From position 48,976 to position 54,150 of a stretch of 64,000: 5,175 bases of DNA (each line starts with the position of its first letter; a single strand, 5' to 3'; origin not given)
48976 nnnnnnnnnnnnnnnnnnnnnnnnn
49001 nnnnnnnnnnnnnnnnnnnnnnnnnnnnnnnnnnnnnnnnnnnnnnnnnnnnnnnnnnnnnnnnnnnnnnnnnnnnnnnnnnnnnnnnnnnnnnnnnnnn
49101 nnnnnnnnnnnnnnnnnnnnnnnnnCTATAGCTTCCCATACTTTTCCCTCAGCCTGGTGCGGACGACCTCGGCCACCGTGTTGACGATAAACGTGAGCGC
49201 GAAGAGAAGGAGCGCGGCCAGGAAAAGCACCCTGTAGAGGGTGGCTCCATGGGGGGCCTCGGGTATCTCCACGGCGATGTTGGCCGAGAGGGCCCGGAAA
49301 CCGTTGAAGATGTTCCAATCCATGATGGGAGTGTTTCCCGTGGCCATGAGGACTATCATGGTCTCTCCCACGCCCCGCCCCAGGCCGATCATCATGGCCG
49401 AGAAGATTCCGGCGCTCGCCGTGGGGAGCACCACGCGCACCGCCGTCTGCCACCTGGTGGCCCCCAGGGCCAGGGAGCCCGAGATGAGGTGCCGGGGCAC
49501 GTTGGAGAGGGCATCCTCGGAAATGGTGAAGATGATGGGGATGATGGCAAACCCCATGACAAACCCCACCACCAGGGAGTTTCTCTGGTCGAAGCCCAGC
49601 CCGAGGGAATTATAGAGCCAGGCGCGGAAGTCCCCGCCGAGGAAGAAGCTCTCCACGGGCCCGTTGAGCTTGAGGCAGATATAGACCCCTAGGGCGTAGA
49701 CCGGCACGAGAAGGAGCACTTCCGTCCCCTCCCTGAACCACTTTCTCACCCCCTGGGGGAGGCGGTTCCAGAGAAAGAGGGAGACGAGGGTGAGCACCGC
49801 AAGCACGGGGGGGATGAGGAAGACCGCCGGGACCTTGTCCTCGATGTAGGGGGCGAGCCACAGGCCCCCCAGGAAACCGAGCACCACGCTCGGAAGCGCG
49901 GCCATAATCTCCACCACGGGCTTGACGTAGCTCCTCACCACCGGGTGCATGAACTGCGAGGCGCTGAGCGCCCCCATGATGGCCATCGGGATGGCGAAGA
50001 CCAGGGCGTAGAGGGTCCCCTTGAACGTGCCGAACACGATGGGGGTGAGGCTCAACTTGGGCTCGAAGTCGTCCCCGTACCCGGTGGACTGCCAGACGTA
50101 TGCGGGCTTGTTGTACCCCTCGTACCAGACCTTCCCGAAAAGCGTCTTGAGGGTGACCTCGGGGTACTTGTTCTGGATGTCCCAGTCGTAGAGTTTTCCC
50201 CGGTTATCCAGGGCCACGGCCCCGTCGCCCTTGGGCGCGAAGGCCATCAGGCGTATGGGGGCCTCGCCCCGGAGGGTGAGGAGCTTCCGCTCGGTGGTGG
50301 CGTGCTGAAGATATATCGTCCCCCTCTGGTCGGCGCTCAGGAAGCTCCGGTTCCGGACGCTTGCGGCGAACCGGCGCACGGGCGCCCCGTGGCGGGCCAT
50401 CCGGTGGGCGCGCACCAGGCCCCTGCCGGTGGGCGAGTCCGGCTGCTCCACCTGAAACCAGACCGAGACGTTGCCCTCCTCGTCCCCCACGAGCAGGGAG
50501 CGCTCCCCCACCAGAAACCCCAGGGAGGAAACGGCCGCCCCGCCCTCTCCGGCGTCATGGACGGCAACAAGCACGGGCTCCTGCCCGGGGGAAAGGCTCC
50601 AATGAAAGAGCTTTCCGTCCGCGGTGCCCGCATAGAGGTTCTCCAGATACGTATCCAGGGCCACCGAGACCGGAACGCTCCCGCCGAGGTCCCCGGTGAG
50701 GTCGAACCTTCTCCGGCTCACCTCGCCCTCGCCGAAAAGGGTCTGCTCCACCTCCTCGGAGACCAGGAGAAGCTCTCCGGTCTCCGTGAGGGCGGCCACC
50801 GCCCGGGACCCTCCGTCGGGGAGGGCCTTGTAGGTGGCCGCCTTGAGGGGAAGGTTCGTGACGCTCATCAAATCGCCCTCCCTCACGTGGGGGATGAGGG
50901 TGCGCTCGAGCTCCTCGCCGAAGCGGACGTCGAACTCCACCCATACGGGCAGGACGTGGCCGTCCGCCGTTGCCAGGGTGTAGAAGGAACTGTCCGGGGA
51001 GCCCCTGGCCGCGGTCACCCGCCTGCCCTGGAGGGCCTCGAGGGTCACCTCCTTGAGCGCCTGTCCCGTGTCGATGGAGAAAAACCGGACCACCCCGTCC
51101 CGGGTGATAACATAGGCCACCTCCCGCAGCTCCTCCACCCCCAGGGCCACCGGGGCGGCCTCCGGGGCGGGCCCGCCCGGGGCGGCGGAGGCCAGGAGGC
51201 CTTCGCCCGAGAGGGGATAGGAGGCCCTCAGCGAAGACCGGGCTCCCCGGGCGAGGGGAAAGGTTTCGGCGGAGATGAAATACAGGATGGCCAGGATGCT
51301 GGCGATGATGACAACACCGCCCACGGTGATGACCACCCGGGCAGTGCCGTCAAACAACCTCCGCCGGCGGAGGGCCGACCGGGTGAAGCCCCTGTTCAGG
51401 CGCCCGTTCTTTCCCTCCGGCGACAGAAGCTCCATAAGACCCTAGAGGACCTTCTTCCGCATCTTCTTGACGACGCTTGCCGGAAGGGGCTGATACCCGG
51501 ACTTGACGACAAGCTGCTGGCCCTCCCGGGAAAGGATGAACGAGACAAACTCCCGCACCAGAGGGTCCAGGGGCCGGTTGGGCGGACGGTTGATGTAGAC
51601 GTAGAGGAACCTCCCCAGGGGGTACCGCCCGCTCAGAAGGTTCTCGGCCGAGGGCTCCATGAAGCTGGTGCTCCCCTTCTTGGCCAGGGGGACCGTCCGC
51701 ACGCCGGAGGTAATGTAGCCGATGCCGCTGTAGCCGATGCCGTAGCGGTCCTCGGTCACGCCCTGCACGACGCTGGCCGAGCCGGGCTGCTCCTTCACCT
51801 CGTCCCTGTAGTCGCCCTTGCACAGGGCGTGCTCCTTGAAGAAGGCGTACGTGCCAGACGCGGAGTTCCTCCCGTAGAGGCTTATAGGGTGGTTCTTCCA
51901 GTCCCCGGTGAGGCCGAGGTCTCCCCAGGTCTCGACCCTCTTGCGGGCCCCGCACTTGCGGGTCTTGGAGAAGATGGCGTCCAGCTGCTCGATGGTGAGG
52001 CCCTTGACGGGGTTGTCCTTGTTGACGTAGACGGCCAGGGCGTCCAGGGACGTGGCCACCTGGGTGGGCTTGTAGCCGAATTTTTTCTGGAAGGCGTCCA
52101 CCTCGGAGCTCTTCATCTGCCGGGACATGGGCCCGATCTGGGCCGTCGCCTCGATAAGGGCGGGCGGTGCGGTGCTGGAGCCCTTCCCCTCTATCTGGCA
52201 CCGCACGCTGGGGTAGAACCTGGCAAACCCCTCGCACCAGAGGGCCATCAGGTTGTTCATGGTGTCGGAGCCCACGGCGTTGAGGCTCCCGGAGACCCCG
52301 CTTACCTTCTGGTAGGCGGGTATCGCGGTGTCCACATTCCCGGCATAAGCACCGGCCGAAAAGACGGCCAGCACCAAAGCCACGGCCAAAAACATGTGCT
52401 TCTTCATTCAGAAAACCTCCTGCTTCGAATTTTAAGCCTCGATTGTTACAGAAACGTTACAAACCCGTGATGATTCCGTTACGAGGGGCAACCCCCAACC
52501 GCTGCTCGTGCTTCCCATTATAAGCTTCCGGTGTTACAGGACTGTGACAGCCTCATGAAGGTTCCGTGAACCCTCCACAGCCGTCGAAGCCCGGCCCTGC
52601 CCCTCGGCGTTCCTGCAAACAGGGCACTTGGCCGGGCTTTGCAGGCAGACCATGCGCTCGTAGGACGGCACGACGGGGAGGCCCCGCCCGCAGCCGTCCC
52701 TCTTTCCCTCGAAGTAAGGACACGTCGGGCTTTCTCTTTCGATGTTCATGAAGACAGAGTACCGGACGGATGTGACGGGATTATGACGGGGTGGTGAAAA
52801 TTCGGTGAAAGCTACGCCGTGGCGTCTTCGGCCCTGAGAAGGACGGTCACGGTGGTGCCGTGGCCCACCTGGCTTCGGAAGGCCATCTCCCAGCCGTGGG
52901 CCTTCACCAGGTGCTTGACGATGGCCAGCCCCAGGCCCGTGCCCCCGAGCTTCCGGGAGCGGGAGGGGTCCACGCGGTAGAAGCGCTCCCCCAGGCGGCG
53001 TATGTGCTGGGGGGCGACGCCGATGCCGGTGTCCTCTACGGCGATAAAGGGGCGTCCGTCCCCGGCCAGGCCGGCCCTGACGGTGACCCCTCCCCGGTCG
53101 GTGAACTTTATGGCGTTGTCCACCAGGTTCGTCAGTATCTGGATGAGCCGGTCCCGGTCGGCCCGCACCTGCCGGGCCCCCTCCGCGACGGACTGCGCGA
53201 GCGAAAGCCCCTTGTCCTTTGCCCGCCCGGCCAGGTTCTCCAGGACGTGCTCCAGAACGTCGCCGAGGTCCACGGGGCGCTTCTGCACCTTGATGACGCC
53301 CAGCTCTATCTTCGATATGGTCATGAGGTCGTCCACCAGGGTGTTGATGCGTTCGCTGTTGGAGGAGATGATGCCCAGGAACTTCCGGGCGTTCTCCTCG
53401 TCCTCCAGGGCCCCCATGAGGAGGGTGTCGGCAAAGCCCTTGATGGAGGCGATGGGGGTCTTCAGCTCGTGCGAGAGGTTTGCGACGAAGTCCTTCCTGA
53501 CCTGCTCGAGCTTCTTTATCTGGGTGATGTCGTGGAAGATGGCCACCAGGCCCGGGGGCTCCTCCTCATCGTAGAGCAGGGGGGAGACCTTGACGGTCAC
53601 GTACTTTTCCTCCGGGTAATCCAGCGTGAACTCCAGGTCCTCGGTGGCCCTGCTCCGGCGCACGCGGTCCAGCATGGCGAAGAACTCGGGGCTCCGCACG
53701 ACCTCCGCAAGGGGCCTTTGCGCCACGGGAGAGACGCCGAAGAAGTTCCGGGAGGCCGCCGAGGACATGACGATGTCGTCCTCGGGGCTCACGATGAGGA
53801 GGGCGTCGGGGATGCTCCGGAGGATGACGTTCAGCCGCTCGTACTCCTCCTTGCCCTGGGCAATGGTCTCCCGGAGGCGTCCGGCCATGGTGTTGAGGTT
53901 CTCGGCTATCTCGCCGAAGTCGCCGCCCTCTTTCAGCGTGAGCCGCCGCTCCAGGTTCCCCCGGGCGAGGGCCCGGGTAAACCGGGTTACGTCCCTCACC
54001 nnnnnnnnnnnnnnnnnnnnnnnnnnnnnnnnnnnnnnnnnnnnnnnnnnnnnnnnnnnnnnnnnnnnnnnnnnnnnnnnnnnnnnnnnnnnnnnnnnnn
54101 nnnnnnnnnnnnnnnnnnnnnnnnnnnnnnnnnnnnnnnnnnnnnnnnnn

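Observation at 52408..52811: Twelve phased Pho-box half-sites in three tandem promoter modules, the distal one abutting a leaderless Cys-rich 71-aa ORF between phoR and pstS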

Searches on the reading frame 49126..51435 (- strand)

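Call 3: search_protein_families(library=pfam, proteins=[window:49126-51435:-], max_evalue=0.01)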
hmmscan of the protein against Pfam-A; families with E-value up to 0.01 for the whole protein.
window:49126-51435:- (769 aa): 6 families
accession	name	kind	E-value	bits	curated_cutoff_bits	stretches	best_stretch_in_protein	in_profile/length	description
PF00528.27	BPD_transp_1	-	4e-12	46.7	26.4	1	562-763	15-183/184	Binding-protein-dependent transport system inner membrane component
PF24814.1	WD40_Prp19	-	6.2e-06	25.9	320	0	265-430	20-174/281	Prp19 WD40 domain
PF25171.1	Beta-prop_WDR36-Utp21_1st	-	0.00083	19.3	80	0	370-423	170-225/266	WDR36/Utp21 first beta-propeller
PF24817.1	WD40_WDHD1_1st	-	0.0019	17.9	109.9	0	258-430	11-167/291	WDHD1 first WD40 domain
PF23410.3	Beta-prop_VPS8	-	0.005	16.3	28.9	1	257-323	71-135/358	Vps8 beta-propeller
PF25173.1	Beta-prop_WDR3_1st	-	0.0062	16.7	154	0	265-329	42-101/184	WDR3 first beta-propeller domain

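Call 76: search_protein_families(library=ncbifam, proteins=[window:49126-51435:-], max_evalue=1e-10)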
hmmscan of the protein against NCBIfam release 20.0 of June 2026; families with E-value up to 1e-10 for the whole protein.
window:49126-51435:- (769 aa): 3 families
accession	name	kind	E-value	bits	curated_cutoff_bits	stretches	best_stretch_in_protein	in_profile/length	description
TIGR02138.1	phosphate_pstC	equivalog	5.9e-60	202.8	196.45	2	549-761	85-294/296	phosphate ABC transporter permease subunit PstC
TIGR00974.1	3a0107s02c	equivalog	2e-29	102.6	193.45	1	619-763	126-271/272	phosphate ABC transporter permease PstA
NF008435.0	PRK11275.1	equivalog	7.4e-23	81.1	502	1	621-767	171-317/319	phosphate ABC transporter permease PstC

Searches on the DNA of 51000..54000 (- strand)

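Call 4: search_rna_families(source=window, start=51000, end=54000, threshold=evalue, max_evalue=1)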
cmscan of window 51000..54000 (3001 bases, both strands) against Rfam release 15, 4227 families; matches with E-value up to 1: 1.
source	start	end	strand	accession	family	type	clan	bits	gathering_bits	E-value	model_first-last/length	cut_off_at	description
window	51301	51347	+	RF01122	sR39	Gene; snRNA; snoRNA; CD-box;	-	19.2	50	0.091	1-56/56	no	Small nucleolar RNA sR39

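Call 69: search_rna_families(sources=[L065, L076, L080], threshold=gathering)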
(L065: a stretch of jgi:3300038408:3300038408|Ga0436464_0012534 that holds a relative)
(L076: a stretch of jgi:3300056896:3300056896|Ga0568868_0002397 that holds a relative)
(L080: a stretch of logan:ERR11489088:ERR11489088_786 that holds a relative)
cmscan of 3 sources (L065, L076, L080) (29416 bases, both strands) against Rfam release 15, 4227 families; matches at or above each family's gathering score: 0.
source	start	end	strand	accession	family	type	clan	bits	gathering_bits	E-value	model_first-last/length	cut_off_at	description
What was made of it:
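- On Known cis-regulatory RNA or sRNA (Rfam): None at gathering score in L065, L076 or L080 (calls 4, 69).
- There is no Rfam match in the window or in relatives (calls 4, 69).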
